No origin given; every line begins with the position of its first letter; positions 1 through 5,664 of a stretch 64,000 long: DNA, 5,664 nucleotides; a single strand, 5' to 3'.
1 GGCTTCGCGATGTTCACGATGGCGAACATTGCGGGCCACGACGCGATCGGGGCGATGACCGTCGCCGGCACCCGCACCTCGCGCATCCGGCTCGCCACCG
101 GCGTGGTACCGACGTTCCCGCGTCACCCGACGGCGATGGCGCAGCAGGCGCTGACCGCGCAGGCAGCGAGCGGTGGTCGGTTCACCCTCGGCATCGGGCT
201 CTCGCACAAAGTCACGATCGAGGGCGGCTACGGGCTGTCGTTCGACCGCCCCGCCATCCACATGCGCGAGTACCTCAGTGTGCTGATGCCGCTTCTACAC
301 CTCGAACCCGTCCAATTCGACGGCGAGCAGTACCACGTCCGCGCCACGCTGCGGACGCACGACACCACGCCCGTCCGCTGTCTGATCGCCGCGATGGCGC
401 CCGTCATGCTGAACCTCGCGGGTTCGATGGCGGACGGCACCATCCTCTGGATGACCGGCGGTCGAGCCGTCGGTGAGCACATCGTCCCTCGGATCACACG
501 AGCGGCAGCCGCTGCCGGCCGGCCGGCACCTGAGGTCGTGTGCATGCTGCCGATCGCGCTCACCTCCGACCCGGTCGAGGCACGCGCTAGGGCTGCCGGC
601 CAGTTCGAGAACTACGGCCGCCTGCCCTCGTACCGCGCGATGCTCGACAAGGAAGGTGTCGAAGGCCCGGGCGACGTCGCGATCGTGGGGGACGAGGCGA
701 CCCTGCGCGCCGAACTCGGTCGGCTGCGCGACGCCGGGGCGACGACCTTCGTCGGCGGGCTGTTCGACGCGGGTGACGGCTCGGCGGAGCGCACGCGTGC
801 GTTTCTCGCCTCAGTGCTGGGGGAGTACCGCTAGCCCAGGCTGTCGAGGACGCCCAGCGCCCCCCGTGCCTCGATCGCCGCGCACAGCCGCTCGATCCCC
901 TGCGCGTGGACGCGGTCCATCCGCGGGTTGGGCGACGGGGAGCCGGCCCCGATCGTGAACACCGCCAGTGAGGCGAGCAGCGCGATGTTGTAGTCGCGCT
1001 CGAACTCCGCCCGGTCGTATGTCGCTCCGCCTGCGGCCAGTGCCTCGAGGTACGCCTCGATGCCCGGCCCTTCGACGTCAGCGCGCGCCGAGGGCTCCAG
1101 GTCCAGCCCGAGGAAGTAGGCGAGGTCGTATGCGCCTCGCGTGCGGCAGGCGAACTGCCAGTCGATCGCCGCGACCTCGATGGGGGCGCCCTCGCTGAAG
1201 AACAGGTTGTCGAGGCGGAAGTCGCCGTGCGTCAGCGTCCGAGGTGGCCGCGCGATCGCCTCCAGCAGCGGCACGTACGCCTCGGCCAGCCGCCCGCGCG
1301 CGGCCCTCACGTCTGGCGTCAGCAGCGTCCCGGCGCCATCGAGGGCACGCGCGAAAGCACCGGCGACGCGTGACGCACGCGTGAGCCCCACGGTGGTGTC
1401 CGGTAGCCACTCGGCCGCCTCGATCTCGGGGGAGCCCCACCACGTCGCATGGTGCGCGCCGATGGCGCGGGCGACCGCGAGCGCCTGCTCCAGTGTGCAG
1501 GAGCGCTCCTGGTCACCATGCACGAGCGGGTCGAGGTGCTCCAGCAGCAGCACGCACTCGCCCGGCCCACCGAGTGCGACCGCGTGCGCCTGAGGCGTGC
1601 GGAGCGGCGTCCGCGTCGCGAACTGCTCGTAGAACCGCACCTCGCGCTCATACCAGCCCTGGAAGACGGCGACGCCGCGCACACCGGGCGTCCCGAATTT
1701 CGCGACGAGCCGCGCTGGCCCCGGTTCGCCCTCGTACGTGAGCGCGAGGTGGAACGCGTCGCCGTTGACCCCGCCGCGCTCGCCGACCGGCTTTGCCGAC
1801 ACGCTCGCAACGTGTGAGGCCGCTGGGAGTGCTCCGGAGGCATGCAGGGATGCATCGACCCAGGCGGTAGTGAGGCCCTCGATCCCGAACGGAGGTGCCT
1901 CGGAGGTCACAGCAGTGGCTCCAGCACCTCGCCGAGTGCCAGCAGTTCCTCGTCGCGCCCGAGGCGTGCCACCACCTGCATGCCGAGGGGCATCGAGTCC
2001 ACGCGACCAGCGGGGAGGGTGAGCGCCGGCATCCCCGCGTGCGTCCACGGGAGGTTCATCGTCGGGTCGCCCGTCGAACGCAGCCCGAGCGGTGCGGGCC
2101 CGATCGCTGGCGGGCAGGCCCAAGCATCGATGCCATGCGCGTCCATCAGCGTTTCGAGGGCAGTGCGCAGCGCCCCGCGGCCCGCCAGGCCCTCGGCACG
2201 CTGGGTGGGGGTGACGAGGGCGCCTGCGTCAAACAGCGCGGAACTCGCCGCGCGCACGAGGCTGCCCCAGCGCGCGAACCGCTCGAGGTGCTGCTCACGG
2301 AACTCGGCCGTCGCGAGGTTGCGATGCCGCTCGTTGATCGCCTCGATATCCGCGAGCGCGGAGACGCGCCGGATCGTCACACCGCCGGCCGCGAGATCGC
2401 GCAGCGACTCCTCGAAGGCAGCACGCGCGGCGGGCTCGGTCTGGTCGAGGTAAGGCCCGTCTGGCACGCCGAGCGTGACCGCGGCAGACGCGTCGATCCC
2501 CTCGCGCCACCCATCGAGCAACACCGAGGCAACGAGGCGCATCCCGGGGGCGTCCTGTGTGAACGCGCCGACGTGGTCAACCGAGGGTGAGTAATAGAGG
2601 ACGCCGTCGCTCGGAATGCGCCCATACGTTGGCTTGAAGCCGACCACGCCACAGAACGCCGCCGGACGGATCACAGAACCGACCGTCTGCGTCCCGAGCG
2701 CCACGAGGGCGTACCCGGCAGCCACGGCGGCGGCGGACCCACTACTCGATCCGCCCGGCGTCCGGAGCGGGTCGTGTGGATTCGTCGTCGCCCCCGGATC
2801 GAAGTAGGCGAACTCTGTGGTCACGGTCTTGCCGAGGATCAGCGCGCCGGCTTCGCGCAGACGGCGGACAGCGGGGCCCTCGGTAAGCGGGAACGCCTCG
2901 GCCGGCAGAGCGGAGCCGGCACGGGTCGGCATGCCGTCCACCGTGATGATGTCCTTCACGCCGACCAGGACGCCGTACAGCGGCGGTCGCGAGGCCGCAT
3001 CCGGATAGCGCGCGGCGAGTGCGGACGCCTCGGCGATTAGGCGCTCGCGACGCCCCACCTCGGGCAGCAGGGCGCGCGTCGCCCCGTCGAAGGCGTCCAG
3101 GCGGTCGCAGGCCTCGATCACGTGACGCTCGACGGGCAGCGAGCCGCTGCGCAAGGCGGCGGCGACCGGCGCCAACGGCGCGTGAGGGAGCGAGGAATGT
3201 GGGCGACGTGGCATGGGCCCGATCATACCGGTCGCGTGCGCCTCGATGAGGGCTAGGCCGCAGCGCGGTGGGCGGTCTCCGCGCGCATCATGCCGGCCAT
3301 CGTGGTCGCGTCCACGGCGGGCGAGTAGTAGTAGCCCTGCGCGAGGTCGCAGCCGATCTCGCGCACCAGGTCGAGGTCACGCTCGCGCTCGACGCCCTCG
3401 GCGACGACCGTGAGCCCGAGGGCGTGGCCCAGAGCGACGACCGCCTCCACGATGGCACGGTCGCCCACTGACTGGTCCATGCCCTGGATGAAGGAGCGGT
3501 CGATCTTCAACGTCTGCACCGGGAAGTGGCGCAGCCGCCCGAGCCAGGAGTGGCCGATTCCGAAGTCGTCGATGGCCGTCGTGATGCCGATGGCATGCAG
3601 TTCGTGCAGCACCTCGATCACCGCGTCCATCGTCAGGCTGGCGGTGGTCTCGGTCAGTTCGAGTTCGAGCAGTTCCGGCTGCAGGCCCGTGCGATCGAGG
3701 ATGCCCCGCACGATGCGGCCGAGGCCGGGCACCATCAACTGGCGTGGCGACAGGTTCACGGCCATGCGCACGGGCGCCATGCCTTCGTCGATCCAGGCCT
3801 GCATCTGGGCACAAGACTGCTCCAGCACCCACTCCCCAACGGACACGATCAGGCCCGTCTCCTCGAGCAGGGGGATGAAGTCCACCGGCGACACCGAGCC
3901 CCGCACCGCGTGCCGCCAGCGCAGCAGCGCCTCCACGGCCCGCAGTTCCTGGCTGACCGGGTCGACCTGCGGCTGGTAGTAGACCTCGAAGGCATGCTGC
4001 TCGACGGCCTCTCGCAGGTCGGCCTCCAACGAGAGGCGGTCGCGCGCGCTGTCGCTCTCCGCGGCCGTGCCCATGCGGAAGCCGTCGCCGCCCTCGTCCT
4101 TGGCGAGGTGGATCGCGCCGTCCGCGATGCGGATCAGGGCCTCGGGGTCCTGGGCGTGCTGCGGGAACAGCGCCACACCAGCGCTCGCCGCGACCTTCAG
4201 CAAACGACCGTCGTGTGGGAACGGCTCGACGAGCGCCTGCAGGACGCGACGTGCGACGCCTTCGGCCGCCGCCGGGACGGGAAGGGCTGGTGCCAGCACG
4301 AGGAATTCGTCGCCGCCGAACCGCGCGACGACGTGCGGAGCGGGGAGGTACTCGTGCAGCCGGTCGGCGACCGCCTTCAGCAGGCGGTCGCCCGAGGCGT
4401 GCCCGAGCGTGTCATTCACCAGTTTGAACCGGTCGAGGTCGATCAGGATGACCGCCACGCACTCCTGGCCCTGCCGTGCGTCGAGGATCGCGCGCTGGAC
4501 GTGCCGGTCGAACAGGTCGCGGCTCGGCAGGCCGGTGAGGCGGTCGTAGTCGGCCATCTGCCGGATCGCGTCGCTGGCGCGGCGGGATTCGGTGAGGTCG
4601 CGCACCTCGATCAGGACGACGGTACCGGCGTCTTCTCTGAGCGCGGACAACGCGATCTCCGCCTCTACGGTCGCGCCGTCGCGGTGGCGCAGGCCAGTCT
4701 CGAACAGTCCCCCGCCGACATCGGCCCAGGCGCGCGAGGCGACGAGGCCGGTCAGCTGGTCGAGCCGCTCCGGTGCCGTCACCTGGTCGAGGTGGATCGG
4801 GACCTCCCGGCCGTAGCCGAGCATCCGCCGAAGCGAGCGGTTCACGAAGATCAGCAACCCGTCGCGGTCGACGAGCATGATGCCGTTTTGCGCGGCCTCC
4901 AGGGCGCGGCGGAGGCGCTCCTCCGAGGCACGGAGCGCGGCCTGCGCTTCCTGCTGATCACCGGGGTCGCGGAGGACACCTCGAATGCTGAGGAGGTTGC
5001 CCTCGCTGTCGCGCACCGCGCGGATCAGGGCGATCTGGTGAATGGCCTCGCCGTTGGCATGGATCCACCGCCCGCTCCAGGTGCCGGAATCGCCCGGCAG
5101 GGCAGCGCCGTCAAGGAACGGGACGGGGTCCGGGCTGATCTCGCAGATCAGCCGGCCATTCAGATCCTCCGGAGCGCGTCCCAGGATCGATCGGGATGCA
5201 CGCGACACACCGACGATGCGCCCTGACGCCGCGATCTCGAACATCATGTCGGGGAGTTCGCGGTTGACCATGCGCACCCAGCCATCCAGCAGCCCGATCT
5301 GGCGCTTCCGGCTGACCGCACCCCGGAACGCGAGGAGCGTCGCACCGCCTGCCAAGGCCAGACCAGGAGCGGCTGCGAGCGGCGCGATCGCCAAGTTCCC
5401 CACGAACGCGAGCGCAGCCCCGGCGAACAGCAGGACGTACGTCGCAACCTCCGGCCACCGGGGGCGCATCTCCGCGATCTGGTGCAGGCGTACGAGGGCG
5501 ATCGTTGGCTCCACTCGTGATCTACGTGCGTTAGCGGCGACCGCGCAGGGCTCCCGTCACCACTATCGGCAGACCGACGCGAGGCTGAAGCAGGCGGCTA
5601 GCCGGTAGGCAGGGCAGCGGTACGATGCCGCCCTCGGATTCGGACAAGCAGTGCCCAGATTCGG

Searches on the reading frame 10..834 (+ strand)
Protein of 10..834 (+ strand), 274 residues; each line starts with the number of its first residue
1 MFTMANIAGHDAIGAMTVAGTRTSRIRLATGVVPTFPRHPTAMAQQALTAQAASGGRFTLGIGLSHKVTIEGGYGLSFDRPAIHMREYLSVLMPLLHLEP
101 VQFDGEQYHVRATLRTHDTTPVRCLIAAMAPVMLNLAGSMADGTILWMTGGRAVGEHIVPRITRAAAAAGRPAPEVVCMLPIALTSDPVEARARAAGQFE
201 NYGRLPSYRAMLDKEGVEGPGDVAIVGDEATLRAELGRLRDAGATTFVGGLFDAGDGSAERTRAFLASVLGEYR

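Call 46: search_protein_families(library=pfam, proteins=[window:10-834:+], max_evalue=0.0001)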
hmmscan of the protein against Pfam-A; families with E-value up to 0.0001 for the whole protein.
window:10-834:+ (274 aa): 1 family
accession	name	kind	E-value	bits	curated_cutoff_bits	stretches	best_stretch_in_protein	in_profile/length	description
PF00296.26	Bac_luciferase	-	1.9e-41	142.9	27.9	1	10-239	52-307/314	Luciferase-like monooxygenase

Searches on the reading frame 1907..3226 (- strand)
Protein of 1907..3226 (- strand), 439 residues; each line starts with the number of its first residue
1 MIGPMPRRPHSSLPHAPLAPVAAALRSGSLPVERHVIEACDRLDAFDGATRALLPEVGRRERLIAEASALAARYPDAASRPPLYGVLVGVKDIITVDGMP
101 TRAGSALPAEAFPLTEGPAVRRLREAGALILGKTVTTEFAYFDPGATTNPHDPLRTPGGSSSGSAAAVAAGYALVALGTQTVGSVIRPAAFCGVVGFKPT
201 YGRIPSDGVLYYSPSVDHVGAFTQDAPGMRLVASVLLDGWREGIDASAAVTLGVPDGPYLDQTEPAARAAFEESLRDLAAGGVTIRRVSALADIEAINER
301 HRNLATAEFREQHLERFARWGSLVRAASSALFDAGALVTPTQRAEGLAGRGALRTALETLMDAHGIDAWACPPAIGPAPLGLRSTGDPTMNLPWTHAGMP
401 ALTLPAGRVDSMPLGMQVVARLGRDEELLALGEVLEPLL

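Call 46: search_protein_families(library=pfam, proteins=[window:1907-3226:-], max_evalue=0.0001)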
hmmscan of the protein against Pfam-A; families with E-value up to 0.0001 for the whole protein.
window:1907-3226:- (439 aa): 1 family
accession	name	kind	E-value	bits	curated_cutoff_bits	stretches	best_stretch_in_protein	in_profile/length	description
PF01425.27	Amidase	-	6.9e-65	220.3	27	1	38-429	5-445/445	Amidase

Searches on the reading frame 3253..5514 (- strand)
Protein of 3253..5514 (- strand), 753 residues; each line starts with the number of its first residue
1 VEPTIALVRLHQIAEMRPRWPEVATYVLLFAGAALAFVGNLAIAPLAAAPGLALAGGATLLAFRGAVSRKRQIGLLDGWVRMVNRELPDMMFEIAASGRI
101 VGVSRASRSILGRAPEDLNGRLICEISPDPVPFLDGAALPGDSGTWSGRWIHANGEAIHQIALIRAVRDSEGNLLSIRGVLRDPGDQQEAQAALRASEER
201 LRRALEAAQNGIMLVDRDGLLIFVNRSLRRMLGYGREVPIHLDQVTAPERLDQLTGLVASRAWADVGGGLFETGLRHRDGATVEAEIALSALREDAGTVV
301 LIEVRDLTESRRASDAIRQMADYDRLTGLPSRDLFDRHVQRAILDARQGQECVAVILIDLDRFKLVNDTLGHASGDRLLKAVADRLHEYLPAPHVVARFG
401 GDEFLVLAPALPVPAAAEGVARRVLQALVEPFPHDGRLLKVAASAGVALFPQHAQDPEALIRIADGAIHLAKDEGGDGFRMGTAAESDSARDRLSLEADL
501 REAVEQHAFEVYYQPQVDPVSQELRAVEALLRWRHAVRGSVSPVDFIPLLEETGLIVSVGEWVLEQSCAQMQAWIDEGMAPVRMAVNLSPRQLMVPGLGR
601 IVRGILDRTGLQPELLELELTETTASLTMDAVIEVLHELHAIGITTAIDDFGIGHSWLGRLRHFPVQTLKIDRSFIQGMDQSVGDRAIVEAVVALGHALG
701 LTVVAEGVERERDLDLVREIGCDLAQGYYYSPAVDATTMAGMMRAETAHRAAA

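Call 46: search_protein_families(library=pfam, proteins=[window:3253-5514:-], max_evalue=0.0001)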
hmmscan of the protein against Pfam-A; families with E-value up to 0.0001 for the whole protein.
window:3253-5514:- (753 aa): 6 families
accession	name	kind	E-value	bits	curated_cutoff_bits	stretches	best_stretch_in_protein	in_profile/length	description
PF00563.25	EAL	-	9e-72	241.7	31.3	1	498-732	2-235/236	EAL domain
PF00990.26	GGDEF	-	5.1e-41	140.6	23.8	1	321-476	1-159/161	Diguanylate cyclase, GGDEF domain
PF00989.32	PAS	-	2.2e-16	60.3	22.6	2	199-306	1-112/113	PAS fold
PF13426.13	PAS_9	-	4.8e-13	49.7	27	1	210-309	2-103/103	PAS domain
PF13188.13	PAS_8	-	6.4e-12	45.4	21.8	1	199-241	1-38/65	PAS domain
PF08448.16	PAS_4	-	3.2e-08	34.2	23.1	0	87-187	4-108/110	PAS fold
